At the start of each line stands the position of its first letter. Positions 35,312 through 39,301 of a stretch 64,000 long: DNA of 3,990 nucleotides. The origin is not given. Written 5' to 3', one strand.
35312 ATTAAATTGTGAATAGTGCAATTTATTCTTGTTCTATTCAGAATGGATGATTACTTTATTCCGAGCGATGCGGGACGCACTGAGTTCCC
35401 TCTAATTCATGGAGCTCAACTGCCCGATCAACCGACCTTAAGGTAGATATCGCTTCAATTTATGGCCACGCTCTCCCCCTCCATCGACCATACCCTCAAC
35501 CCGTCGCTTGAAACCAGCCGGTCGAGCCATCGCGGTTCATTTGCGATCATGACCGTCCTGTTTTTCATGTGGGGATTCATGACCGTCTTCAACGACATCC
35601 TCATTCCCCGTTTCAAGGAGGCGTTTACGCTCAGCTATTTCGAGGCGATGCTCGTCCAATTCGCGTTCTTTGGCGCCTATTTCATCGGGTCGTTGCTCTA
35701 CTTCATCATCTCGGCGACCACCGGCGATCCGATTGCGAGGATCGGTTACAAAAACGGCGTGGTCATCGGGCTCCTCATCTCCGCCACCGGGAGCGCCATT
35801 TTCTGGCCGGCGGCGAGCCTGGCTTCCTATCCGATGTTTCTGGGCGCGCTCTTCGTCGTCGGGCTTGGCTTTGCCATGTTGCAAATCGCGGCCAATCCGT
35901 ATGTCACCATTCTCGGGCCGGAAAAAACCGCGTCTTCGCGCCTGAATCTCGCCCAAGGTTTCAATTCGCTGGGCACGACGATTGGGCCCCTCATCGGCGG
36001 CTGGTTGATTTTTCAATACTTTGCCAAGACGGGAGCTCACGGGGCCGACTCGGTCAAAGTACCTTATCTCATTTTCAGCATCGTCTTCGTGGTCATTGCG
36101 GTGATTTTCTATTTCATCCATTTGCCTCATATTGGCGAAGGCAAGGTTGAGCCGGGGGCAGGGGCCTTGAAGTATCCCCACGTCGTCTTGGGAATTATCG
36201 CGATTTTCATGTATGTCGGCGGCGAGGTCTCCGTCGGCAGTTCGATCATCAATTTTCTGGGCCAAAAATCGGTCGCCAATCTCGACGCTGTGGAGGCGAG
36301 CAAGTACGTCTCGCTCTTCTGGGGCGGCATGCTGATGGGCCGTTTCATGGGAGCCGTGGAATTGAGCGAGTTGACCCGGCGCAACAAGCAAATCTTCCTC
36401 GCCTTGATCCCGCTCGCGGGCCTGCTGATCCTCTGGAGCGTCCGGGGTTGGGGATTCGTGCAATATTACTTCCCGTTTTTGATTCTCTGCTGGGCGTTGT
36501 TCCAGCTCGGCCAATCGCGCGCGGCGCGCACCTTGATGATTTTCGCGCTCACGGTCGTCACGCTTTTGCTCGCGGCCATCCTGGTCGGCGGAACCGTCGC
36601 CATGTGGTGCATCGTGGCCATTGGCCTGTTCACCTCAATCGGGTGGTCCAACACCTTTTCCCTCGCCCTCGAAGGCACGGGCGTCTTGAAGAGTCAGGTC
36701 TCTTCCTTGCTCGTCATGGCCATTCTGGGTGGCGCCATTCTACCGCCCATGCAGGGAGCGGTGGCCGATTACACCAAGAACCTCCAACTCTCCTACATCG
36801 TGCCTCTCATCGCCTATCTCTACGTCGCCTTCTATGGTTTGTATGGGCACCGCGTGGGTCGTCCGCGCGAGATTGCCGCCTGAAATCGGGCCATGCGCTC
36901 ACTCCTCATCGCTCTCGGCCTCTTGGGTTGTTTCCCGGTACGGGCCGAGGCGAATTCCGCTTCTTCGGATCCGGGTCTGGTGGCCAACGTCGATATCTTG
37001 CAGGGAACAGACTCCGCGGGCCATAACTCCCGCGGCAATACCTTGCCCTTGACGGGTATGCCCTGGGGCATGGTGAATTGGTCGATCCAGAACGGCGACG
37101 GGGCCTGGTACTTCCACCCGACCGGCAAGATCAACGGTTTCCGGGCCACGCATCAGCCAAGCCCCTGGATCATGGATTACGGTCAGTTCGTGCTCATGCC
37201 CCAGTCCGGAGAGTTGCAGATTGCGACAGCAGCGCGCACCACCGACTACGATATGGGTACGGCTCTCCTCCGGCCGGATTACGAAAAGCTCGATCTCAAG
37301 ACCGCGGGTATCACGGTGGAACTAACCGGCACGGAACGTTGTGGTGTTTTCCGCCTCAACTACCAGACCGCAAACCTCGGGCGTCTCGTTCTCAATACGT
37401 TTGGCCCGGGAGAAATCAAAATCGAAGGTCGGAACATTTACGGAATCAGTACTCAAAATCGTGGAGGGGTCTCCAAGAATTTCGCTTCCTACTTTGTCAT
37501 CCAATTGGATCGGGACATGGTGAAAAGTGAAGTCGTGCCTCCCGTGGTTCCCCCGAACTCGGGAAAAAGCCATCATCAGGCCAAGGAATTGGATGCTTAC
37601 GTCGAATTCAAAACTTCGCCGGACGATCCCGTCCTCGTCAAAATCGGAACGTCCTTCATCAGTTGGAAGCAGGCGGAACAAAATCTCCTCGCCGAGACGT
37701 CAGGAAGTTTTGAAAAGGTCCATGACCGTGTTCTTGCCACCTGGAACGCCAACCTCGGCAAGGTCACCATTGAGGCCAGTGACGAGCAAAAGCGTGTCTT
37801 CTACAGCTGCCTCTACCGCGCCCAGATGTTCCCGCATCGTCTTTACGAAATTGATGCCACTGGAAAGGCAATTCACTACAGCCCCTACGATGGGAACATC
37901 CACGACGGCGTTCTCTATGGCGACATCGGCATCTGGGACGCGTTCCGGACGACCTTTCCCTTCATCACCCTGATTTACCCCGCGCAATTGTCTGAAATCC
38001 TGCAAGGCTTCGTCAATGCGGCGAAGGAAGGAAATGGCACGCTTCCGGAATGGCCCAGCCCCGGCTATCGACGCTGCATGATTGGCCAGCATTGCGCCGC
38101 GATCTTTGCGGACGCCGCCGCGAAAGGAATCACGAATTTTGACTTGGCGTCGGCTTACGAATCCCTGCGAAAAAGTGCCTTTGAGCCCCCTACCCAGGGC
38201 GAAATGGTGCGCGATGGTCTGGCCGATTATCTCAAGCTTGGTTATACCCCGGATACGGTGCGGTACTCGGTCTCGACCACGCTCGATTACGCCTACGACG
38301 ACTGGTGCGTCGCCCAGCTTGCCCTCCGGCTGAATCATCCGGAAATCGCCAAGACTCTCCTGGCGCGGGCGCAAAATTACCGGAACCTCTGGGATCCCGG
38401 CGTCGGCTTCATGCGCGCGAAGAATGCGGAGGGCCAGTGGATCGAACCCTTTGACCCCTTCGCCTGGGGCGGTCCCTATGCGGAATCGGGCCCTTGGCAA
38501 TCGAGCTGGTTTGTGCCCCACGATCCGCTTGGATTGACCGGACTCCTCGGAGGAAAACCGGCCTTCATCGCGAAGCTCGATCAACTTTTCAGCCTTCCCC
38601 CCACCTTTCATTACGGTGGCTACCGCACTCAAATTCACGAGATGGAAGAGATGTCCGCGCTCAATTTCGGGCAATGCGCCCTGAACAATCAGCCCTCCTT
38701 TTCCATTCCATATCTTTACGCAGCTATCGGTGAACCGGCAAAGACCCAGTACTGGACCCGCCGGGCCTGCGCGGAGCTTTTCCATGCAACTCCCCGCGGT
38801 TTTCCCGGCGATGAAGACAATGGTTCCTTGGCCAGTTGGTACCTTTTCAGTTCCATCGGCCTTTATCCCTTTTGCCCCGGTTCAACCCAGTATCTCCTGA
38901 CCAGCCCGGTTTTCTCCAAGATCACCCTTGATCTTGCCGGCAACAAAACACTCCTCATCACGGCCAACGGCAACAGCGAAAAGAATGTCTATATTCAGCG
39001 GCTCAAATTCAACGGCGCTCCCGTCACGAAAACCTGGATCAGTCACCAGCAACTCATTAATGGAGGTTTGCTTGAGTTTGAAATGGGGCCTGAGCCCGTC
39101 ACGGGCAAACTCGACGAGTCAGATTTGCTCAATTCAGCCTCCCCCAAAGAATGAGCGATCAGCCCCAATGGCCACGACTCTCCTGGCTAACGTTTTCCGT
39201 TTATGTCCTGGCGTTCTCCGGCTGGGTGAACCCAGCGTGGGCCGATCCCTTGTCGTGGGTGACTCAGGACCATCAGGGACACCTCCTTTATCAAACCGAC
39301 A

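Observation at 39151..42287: Convergent paralogous beta-helix genes whose stop codons overlap, forming a ~1.5-kb imperfect inverted duplication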

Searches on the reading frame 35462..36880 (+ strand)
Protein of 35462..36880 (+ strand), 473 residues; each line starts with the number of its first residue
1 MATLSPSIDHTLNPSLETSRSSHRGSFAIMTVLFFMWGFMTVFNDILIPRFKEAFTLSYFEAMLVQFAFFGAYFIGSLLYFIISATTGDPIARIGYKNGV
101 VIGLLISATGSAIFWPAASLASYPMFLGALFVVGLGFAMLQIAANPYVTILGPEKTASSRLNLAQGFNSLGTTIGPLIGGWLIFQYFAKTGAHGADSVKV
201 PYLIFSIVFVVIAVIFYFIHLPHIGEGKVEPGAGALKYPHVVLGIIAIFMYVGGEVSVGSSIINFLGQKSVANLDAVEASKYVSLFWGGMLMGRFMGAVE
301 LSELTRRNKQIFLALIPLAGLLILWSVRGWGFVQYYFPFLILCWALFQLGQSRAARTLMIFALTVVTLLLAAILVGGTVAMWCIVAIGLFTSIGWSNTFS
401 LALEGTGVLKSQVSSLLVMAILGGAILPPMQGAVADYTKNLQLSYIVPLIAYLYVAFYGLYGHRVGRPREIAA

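Call 4: search_protein_families(library=pfam, proteins=[window:35462-36880:+], max_evalue=0.01)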
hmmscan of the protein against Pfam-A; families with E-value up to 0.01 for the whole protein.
window:35462-36880:+ (473 aa): 1 family
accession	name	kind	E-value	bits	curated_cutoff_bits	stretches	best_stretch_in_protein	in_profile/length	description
PF07690.21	MFS_1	-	5e-14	52.4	33.4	1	32-424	4-342/347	Major Facilitator Superfamily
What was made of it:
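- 35462..36883 (+): MFS sugar transporter (gluP/fucP family), first gene of the putative operon. Pfam MFS_1 (call 4).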

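Call 7: search_protein_families(library=ncbifam, proteins=[window:35462-36880:+], max_evalue=1)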
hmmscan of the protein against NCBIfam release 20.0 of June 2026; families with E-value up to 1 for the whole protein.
window:35462-36880:+ (473 aa): 5 families
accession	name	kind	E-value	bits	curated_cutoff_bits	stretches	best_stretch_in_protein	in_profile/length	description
TIGR01272.1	gluP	subfamily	6.1e-75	252.6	202.55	2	114-335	1-234/310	glucose/galactose MFS transporter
TIGR00885.1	fucP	equivalog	2.2e-57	195.1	280.4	2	27-327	5-317/410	L-fucose:H+ symporter permease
NF007524.0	PRK10133.1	equivalog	2.1e-47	162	427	2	26-323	27-341/438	L-fucose:H+ symporter permease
NF046060.1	NagP_SO3503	equivalog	5.6e-44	150.7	625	2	27-327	8-309/423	N-acetylglucosamine MFS transporter NagP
NF047920.1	lactonase_UilS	equivalog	0.25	11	400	1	31-72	25-65/285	UilS family quorum-quenching N-acyl-homoserine lactonase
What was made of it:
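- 35462..36883 (+): NCBIfam TIGR01272 gluP 252.6 bits, above its cut-off of 202.55. fucP equivalog 195 bits, below its cut-off of 280 (call 7).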

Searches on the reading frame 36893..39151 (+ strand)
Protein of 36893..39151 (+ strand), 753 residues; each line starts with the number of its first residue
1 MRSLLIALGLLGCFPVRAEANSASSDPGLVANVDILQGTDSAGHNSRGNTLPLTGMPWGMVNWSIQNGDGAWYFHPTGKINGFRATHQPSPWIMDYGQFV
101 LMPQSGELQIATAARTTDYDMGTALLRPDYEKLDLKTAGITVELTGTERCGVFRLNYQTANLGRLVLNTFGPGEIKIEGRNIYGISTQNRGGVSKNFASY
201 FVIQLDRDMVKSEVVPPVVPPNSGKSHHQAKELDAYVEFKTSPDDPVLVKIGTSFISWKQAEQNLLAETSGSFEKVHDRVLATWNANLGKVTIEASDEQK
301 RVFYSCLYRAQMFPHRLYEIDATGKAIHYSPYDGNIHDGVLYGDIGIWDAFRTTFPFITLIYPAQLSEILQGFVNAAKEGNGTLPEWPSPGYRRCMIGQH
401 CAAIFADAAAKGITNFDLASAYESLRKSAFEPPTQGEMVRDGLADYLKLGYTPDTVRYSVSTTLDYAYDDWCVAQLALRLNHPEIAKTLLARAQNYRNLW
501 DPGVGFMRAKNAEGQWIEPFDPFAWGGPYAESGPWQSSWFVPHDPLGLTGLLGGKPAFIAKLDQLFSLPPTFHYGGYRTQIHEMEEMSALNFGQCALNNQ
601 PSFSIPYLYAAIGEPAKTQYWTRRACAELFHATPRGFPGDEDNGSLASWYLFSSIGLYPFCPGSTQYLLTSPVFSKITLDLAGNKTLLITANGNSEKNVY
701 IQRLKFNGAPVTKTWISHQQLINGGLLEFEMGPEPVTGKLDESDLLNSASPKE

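Call 4: search_protein_families(library=pfam, proteins=[window:36893-39151:+], max_evalue=0.01)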
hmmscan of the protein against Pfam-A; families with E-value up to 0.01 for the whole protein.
window:36893-39151:+ (753 aa): 2 families
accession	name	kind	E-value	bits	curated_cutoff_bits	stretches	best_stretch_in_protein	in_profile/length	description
PF07971.18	Glyco_hydro_92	-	4.1e-158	527.6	24.6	1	260-733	1-464/464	Glycosyl hydrolase family 92 catalytic domain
PF17678.7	Glyco_hydro_92N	-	1.2e-39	137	34.5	1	33-254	2-236/236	Glycosyl hydrolase family 92 N-terminal domain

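Call 17: list_cluster_members(proteins=[P0002, P0008, window:36893-39151:+])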
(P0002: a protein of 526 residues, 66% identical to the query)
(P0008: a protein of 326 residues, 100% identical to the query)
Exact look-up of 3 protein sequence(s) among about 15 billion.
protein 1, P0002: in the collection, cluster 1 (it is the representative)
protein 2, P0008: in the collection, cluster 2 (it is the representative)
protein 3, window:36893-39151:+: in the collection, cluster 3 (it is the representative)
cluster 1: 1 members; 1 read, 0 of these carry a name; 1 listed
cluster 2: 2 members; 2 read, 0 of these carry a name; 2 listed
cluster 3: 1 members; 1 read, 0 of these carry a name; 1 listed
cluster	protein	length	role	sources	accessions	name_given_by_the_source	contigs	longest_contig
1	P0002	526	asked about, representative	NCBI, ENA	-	-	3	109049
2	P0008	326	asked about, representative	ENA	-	-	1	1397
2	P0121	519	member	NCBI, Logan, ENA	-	-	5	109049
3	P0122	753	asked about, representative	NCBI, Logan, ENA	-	-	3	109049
